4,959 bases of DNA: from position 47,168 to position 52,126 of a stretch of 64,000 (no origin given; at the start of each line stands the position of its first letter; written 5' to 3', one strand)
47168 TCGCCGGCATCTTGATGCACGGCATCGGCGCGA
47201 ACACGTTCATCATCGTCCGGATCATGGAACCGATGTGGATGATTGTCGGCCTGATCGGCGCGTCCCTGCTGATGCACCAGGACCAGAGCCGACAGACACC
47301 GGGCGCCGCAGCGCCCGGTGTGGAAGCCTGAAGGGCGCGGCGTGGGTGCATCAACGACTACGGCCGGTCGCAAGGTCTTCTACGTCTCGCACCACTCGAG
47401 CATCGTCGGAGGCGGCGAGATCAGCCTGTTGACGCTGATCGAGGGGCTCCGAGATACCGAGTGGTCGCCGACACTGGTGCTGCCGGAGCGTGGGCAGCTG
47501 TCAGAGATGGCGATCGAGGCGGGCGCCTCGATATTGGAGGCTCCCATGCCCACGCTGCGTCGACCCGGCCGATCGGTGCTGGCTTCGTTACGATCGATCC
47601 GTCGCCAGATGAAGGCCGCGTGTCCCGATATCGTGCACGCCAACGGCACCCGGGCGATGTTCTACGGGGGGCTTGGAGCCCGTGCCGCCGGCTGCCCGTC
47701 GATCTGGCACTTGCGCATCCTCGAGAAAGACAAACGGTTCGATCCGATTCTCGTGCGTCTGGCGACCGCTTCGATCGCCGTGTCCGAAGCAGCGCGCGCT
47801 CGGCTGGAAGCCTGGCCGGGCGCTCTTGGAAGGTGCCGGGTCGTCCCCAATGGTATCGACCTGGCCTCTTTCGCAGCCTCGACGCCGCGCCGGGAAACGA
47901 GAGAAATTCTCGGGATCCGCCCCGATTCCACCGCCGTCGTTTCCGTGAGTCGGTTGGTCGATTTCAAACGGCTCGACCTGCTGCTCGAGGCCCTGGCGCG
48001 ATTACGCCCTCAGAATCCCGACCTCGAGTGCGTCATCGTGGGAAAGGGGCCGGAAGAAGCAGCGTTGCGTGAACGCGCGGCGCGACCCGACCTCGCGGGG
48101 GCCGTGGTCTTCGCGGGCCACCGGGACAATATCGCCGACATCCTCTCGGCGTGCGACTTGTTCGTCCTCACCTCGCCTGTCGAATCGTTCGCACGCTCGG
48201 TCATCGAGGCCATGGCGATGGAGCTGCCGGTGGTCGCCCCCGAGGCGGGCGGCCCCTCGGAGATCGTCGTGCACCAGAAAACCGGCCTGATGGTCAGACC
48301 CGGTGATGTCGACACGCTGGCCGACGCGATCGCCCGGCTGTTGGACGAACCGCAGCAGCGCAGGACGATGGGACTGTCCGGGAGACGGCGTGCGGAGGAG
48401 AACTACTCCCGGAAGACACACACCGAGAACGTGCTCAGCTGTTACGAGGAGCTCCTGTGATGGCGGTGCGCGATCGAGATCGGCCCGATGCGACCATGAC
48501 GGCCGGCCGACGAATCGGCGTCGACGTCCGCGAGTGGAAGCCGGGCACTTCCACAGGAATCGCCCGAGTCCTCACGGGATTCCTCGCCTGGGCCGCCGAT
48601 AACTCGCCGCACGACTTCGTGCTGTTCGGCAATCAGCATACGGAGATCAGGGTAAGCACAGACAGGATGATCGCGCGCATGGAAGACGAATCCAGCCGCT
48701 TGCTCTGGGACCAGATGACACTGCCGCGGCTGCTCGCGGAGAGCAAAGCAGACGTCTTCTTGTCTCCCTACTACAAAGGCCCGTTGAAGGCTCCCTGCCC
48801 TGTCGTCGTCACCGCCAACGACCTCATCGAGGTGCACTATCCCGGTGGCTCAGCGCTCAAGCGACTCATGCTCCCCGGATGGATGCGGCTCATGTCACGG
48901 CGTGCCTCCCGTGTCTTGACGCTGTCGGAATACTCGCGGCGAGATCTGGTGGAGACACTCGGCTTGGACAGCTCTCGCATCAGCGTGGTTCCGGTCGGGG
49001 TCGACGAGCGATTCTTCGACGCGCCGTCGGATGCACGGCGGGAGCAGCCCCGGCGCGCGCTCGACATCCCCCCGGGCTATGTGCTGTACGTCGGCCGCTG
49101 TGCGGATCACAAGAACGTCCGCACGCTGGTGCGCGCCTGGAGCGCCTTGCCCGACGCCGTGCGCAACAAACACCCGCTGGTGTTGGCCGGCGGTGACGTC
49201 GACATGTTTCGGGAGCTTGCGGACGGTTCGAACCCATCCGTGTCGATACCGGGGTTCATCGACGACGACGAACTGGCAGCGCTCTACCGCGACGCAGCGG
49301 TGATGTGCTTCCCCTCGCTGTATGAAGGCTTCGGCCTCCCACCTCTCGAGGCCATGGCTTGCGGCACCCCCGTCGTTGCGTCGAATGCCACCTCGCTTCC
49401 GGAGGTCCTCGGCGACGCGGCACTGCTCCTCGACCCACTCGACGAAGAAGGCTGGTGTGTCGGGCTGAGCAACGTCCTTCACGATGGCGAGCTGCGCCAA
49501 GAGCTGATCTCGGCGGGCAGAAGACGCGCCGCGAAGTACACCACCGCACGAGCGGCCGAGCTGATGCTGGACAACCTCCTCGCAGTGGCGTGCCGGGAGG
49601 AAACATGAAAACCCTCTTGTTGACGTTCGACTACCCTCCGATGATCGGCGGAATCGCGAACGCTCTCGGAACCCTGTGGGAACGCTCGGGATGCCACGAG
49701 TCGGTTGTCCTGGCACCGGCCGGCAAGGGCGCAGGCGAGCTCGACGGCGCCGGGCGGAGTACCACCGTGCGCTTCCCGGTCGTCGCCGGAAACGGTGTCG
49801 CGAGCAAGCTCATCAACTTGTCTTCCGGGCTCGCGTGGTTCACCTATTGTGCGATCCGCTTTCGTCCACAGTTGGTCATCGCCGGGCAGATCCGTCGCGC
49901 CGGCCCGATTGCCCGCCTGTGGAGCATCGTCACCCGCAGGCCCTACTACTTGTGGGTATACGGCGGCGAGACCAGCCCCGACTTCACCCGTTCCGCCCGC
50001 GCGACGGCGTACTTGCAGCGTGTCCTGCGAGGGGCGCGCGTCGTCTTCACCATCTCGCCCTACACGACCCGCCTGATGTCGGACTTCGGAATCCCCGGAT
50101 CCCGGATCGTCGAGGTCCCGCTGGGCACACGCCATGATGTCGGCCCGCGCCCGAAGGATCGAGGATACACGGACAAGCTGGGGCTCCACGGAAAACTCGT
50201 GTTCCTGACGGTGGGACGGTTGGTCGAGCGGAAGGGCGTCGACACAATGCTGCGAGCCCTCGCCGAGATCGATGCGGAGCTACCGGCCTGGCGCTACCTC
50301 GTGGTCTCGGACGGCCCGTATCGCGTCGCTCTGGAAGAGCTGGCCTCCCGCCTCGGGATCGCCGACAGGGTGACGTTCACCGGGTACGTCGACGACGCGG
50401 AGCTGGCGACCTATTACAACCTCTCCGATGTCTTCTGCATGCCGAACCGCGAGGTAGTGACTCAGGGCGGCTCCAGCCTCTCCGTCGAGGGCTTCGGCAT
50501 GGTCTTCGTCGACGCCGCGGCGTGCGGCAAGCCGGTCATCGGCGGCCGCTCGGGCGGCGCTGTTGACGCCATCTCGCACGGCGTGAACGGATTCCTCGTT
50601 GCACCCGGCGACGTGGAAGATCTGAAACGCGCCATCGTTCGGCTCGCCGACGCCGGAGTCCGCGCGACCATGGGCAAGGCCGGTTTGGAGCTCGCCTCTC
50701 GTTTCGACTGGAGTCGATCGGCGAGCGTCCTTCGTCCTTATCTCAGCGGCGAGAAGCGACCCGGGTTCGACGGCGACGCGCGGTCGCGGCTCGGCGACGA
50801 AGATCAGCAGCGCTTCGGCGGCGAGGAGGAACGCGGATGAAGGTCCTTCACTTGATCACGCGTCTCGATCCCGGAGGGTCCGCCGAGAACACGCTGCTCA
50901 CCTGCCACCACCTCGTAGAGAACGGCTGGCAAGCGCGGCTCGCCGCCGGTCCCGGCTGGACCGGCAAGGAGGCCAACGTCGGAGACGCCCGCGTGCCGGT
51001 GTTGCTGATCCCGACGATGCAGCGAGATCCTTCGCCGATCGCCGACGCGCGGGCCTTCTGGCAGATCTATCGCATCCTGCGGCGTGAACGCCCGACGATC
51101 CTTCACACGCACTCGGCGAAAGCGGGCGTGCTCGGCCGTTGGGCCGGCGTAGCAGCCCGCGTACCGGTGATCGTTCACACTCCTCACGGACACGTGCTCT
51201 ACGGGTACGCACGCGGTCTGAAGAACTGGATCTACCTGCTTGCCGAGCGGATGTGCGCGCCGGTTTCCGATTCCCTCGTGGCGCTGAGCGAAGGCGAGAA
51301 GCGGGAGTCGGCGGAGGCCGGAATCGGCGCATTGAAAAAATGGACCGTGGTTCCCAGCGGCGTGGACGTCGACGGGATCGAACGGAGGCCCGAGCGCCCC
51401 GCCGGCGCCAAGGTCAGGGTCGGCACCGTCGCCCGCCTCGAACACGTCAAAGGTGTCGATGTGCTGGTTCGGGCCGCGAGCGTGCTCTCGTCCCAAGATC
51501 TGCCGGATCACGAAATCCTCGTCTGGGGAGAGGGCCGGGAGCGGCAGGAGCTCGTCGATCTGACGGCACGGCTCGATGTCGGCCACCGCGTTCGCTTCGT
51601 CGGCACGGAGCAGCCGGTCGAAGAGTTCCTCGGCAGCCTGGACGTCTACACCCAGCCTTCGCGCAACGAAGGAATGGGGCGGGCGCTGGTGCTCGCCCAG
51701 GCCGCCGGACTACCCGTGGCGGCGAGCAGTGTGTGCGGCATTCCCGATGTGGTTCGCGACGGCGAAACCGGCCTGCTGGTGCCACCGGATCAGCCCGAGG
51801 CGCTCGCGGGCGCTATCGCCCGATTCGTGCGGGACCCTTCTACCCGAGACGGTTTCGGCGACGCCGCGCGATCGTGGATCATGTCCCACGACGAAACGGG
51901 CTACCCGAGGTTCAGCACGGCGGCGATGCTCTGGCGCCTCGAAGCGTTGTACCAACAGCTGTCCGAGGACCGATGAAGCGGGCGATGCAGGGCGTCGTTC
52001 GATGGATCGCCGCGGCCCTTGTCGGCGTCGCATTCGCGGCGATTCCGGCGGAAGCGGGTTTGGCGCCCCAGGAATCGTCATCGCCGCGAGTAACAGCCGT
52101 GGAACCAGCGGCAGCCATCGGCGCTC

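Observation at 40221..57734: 17.5-kb exopolysaccharide locus with an embedded HD-GYP c-di-GMP phosphodiesterase and an ExeA-like ATPase (exosortase-type EPS architecture, no exosortase in window)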

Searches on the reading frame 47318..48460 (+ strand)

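Call 3: search_protein_families(library=ncbifam, proteins=[window:47318-48460:+], max_evalue=0.001)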
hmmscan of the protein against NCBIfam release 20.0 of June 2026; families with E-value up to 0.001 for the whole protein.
window:47318-48460:+ (380 aa): 44 families (the best 25 are shown)
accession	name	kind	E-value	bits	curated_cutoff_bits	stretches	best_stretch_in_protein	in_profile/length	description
TIGR03088.1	stp2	hypoth_equivalog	1.8e-41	142.4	409.05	1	171-380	160-374/374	TIGR03088 family PEP-CTERM/XrtA system glycosyltransferase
TIGR03999.1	thiol_BshA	equivalog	1.1e-36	126.6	273.7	1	172-379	168-373/375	N-acetyl-alpha-D-glucosaminyl L-malate synthase BshA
NF041876.1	EPS_EpsE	equivalog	9.2e-33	114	400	1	171-370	186-387/389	exopolysaccharide biosynthesis GT4 family glycosyltransferase EpsE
TIGR02149.1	glgA_Coryne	subfamily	1.1e-26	93.9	302.4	1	147-379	143-390/391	glycogen synthase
TIGR03449.1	mycothiol_MshA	equivalog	1.2e-26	93.6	462.5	1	157-379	174-403/406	D-inositol-3-phosphate glycosyltransferase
TIGR04063.1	stp3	hypoth_equivalog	1.6e-26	93.2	442.05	1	144-379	153-395/397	TIGR04063 family PEP-CTERM/XrtA system glycosyltransferase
NF047684.1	TeichurnBiosyTuaC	equivalog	3.6e-26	92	550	1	146-379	162-389/391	teichuronic acid biosynthesis protein TuaC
NF053787.1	GlcN_PG_synth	equivalog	1.4e-22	80.1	480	1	156-379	151-359/361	N-acetylglucosaminyl phosphatidylglycerol synthase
NF038295.1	EPS_HpsP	equivalog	4.1e-21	75.4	550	1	158-380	163-388/388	hormogonium polysaccharide biosynthesis glycosyltransferase HpsP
NF011726.0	PRK15179.1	equivalog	1.1e-19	70.3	733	1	93-377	391-692/694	Vi polysaccharide biosynthesis protein TviE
NF047880.1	glyco_SdgA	exception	2.5e-19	69.2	800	1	204-366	315-478/488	serine-aspartate repeat adhesin O-glycosyltransferase SdgA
TIGR04157.1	glyco_rSAM_CFB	subfamily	1.4e-18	67.1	400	1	172-374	194-404/406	TIGR04157 family glycosyltransferase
NF038298.1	EPS_HpsO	equivalog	3.9e-18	65.4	575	1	171-380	168-388/388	hormogonium polysaccharide biosynthesis glycosyltransferase HpsO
TIGR04047.1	MSMEG_0565_glyc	hypoth_equivalog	7.8e-17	61.4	259.85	1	147-371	137-366/373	MSMEG_0565 family glycosyltransferase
NF038011.1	PelF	equivalog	1.6e-16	60.5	100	1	149-370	258-483/489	GT4 family glycosyltransferase PelF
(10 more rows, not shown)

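Call 4: search_protein_families(library=pfam, proteins=[window:47318-48460:+], max_evalue=0.001)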
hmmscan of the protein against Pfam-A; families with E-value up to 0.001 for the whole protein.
window:47318-48460:+ (380 aa): 6 families
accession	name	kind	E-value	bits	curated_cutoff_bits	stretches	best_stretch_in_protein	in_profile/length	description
PF00534.26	Glycos_transf_1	-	3.9e-40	137.6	26.4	1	191-357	2-171/172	Glycosyl transferases group 1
PF13692.12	Glyco_trans_1_4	-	1e-35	123.5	27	1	207-343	4-141/142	Glycosyl transferases group 1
PF13439.12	Glyco_transf_4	-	2.6e-19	70.3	28.5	1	30-183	1-169/170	Glycosyltransferase Family 4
PF13579.12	Glyco_trans_4_4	-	9.9e-13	49.2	29.7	1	31-179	1-158/158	Glycosyl transferase 4-like domain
PF20706.3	GT4-conflict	-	7.4e-08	32.2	26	1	195-366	193-379/385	Family 4 Glycosyltransferase in conflict systems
PF13524.12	Glyco_trans_1_2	-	1.6e-06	28.6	25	1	222-369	5-139/144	Glycosyl transferase-like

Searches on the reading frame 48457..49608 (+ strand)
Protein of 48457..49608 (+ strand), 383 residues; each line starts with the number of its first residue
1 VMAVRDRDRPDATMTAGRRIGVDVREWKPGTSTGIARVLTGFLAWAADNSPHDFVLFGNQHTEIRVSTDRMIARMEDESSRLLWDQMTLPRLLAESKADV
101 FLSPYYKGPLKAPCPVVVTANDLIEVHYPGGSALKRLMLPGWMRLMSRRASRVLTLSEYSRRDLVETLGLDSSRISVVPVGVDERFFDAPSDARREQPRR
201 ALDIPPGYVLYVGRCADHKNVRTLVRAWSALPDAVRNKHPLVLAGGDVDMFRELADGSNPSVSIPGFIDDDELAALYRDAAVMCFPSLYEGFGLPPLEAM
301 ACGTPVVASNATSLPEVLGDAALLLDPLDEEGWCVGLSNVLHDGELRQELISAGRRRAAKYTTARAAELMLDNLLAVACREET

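Call 3: search_protein_families(library=ncbifam, proteins=[window:48457-49608:+], max_evalue=0.001)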
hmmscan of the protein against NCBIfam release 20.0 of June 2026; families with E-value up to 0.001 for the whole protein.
window:48457-49608:+ (383 aa): 29 families (the best 25 are shown)
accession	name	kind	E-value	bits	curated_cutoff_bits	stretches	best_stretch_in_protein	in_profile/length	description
TIGR04047.1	MSMEG_0565_glyc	hypoth_equivalog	1.7e-30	106.3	259.85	1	147-371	136-368/373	MSMEG_0565 family glycosyltransferase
TIGR02149.1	glgA_Coryne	subfamily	4.2e-25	88.7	302.4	1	140-360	134-372/391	glycogen synthase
TIGR03449.1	mycothiol_MshA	equivalog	2.1e-23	82.9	462.5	1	150-372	165-398/406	D-inositol-3-phosphate glycosyltransferase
TIGR04157.1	glyco_rSAM_CFB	subfamily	4.7e-18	65.4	400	1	146-321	166-342/406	TIGR04157 family glycosyltransferase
NF053787.1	GlcN_PG_synth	equivalog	2.5e-17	62.8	480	1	143-334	137-317/361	N-acetylglucosaminyl phosphatidylglycerol synthase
NF041876.1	EPS_EpsE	equivalog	3e-15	56.4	400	1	160-368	172-387/389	exopolysaccharide biosynthesis GT4 family glycosyltransferase EpsE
NF047684.1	TeichurnBiosyTuaC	equivalog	1.5e-14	53.7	550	1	148-353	163-364/391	teichuronic acid biosynthesis protein TuaC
TIGR03999.1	thiol_BshA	equivalog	1.9e-14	53.4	273.7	1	149-364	144-360/375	N-acetyl-alpha-D-glucosaminyl L-malate synthase BshA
TIGR03088.1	stp2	hypoth_equivalog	1.3e-13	50.8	409.05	1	145-360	132-355/374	TIGR03088 family PEP-CTERM/XrtA system glycosyltransferase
TIGR04063.1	stp3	hypoth_equivalog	3.4e-13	49.3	442.05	1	147-357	155-374/397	TIGR04063 family PEP-CTERM/XrtA system glycosyltransferase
NF038298.1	EPS_HpsO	equivalog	1.9e-11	43.4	575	1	290-367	299-377/388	hormogonium polysaccharide biosynthesis glycosyltransferase HpsO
TIGR02472.1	sucr_P_syn_N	equivalog_domain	3.9e-11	42.4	576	1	262-356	319-419/439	sucrose-phosphate synthase, putative, glycosyltransferase domain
NF041010.1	glycosy_Agl16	equivalog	5.7e-11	41.9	575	1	143-320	127-295/352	glycosylation protein Agl16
NF038295.1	EPS_HpsP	equivalog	3e-10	39.7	550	1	174-348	177-357/388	hormogonium polysaccharide biosynthesis glycosyltransferase HpsP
NF050056.1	ProtGlycPglH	equivalog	8.5e-10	38.2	600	1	208-371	181-347/354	GalNAc-alpha-(1->4)-GalNAc-alpha-(1->3)-diNAcBac-PP-undecaprenol alpha-1,4-N-acetyl-D-galactosaminyltransferase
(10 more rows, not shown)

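Call 4: search_protein_families(library=pfam, proteins=[window:48457-49608:+], max_evalue=0.001)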
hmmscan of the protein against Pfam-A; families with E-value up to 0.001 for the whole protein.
window:48457-49608:+ (383 aa): 6 families
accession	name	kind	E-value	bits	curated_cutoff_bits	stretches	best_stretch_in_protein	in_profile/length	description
PF00534.26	Glycos_transf_1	-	2.1e-32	112.5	26.4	1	205-357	14-172/172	Glycosyl transferases group 1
PF13692.12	Glyco_trans_1_4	-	3.4e-28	99.1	27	1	208-343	3-142/142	Glycosyl transferases group 1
PF13439.12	Glyco_transf_4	-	1.9e-13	51.3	28.5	1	72-184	47-168/170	Glycosyltransferase Family 4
PF20706.3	GT4-conflict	-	4.8e-13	49.3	26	1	203-366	194-363/385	Family 4 Glycosyltransferase in conflict systems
PF13579.12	Glyco_trans_4_4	-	1.8e-09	38.5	29.7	1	88-181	62-158/158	Glycosyl transferase 4-like domain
PF13524.12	Glyco_trans_1_2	-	3.3e-07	30.8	25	1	240-371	16-143/144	Glycosyl transferase-like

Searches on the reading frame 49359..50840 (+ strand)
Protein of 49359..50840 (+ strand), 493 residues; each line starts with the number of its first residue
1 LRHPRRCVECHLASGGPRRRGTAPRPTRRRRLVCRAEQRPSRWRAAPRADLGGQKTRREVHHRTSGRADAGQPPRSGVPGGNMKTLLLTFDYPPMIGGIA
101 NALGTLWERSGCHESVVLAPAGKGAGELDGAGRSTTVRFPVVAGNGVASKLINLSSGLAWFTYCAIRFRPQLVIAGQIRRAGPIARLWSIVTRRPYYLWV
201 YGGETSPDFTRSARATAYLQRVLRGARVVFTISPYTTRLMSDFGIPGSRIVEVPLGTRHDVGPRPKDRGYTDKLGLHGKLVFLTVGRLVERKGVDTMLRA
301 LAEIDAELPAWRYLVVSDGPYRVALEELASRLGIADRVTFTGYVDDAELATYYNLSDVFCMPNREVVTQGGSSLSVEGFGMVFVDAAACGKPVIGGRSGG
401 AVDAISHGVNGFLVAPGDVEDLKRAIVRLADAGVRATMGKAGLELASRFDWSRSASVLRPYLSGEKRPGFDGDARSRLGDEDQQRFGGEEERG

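Call 3: search_protein_families(library=ncbifam, proteins=[window:49359-50840:+], max_evalue=0.001)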
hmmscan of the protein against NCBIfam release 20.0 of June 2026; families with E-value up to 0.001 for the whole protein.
window:49359-50840:+ (493 aa): 33 families (the best 25 are shown)
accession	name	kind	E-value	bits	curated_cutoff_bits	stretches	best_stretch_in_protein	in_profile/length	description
TIGR03449.1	mycothiol_MshA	equivalog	1.9e-24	86.3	462.5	1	225-458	165-396/406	D-inositol-3-phosphate glycosyltransferase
TIGR04063.1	stp3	hypoth_equivalog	1.5e-22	80.1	442.05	1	220-454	152-384/397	TIGR04063 family PEP-CTERM/XrtA system glycosyltransferase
TIGR04047.1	MSMEG_0565_glyc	hypoth_equivalog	2.3e-20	73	259.85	1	213-456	126-365/373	MSMEG_0565 family glycosyltransferase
NF041876.1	EPS_EpsE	equivalog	2.2e-19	70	400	1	279-458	214-389/389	exopolysaccharide biosynthesis GT4 family glycosyltransferase EpsE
TIGR03999.1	thiol_BshA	equivalog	2.5e-19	69.4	273.7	1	283-452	203-360/375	N-acetyl-alpha-D-glucosaminyl L-malate synthase BshA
TIGR03088.1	stp2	hypoth_equivalog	2.6e-18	66.2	409.05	1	276-449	191-357/374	TIGR03088 family PEP-CTERM/XrtA system glycosyltransferase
NF038298.1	EPS_HpsO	equivalog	6.7e-18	64.6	575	1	271-444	192-365/388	hormogonium polysaccharide biosynthesis glycosyltransferase HpsO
TIGR04157.1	glyco_rSAM_CFB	subfamily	1.6e-15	57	400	1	227-416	171-350/406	TIGR04157 family glycosyltransferase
NF041010.1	glycosy_Agl16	equivalog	2.9e-15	56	575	1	218-457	126-343/352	glycosylation protein Agl16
NF047684.1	TeichurnBiosyTuaC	equivalog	5e-15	55.3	550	1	172-441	111-363/391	teichuronic acid biosynthesis protein TuaC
NF007396.0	PRK09922.1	equivalog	3.1e-13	49.3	385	1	278-433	181-327/361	lipopolysaccharide 1,6-galactosyltransferase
NF049988.1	MGlcDAGSynMgs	equivalog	3e-12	46.6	400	1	271-414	204-337/398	alpha-monoglucosyldiacylglycerol synthase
NF053787.1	GlcN_PG_synth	equivalog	3.1e-11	42.7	480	1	213-456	131-350/361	N-acetylglucosaminyl phosphatidylglycerol synthase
TIGR04005.1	wcaL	equivalog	5.5e-11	41.9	537.6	1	220-427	169-365/406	colanic acid biosynthesis glycosyltransferase WcaL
NF038229.1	Glyco4_Geo_Pelo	equivalog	6.8e-10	38.5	400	1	165-451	51-322/338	GPMC system family 4 glycosyltransferase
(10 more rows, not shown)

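Call 4: search_protein_families(library=pfam, proteins=[window:49359-50840:+], max_evalue=0.001)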
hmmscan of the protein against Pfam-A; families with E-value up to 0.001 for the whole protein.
window:49359-50840:+ (493 aa): 5 families
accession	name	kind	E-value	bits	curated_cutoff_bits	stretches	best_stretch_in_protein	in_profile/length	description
PF00534.26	Glycos_transf_1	-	2.3e-36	125.3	26.4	1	277-431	13-157/172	Glycosyl transferases group 1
PF13692.12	Glyco_trans_1_4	-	3e-35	122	27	1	281-430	3-140/142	Glycosyl transferases group 1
PF13579.12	Glyco_trans_4_4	-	1.4e-10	42.1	29.7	1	107-256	14-158/158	Glycosyl transferase 4-like domain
PF20706.3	GT4-conflict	-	3e-08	33.5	26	1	211-456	132-383/385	Family 4 Glycosyltransferase in conflict systems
PF13439.12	Glyco_transf_4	-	0.0001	22.8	28.5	1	113-257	20-166/170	Glycosyltransferase Family 4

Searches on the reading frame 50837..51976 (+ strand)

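Call 3: search_protein_families(library=ncbifam, proteins=[window:50837-51976:+], max_evalue=0.001)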
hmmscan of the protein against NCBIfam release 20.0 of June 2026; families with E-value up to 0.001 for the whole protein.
window:50837-51976:+ (379 aa): 28 families (the best 25 are shown)
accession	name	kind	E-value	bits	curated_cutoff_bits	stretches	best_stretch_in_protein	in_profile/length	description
TIGR03088.1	stp2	hypoth_equivalog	5.7e-46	157.2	409.05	1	3-375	4-373/374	TIGR03088 family PEP-CTERM/XrtA system glycosyltransferase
NF041876.1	EPS_EpsE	equivalog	4.1e-31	108.6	400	1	167-351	186-379/389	exopolysaccharide biosynthesis GT4 family glycosyltransferase EpsE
TIGR03449.1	mycothiol_MshA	equivalog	4e-22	78.7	462.5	1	137-348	158-384/406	D-inositol-3-phosphate glycosyltransferase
TIGR03999.1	thiol_BshA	equivalog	7.8e-21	74.4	273.7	1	138-375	139-373/375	N-acetyl-alpha-D-glucosaminyl L-malate synthase BshA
TIGR04063.1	stp3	hypoth_equivalog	6.1e-20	71.5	442.05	1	76-351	83-378/397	TIGR04063 family PEP-CTERM/XrtA system glycosyltransferase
NF011726.0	PRK15179.1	equivalog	2.7e-17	62.4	733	1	187-366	512-685/694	Vi polysaccharide biosynthesis protein TviE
NF038011.1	PelF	equivalog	1.9e-14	53.6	100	1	124-335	238-459/489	GT4 family glycosyltransferase PelF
TIGR04005.1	wcaL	equivalog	3e-12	46.1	537.6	1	167-332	197-369/406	colanic acid biosynthesis glycosyltransferase WcaL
NF050063.1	ProtGlycPglJ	equivalog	8.3e-12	45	500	1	128-353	129-352/363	N-acetylgalactosamine-N,N'-diacetylbacillosaminyl-diphospho-undecaprenol 4-alpha-N-acetylgalactosaminyltransferase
TIGR02149.1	glgA_Coryne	subfamily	1.6e-11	44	302.4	1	256-347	272-369/391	glycogen synthase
NF038229.1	Glyco4_Geo_Pelo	equivalog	3.7e-11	42.6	400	1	75-350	45-318/338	GPMC system family 4 glycosyltransferase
NF047684.1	TeichurnBiosyTuaC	equivalog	5.5e-11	42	550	1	184-336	212-357/391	teichuronic acid biosynthesis protein TuaC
NF001901.0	PRK00654.1-5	equivalog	7e-10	38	649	1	197-333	321-456/502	glycogen synthase GlgA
TIGR02918.1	TIGR02918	equivalog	1.6e-09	37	574.6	1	194-322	321-448/500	accessory Sec system glycosyltransferase GtfA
NF046085.1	XrtY_assoc_Gly1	equivalog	2.8e-09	36.3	400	1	74-374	85-383/387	XrtY-associated glycosyltransferase XYAG1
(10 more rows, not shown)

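Call 4: search_protein_families(library=pfam, proteins=[window:50837-51976:+], max_evalue=0.001)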
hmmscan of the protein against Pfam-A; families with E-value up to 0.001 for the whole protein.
window:50837-51976:+ (379 aa): 6 families
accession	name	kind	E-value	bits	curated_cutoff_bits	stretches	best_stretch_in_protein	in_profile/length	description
PF00534.26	Glycos_transf_1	-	2.4e-34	118.8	26.4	1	185-347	8-172/172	Glycosyl transferases group 1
PF13692.12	Glyco_trans_1_4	-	1.1e-31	110.4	27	1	194-333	3-142/142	Glycosyl transferases group 1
PF13579.12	Glyco_trans_4_4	-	1.2e-21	78.1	29.7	1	13-175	1-158/158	Glycosyl transferase 4-like domain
PF13439.12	Glyco_transf_4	-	3.1e-21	76.6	28.5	1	13-179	2-169/170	Glycosyltransferase Family 4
PF20706.3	GT4-conflict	-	9.2e-07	28.6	26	1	172-309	177-323/385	Family 4 Glycosyltransferase in conflict systems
PF13477.12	Glyco_trans_4_2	-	4.6e-05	24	23.4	1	71-141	61-130/139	Glycosyl transferase 4-like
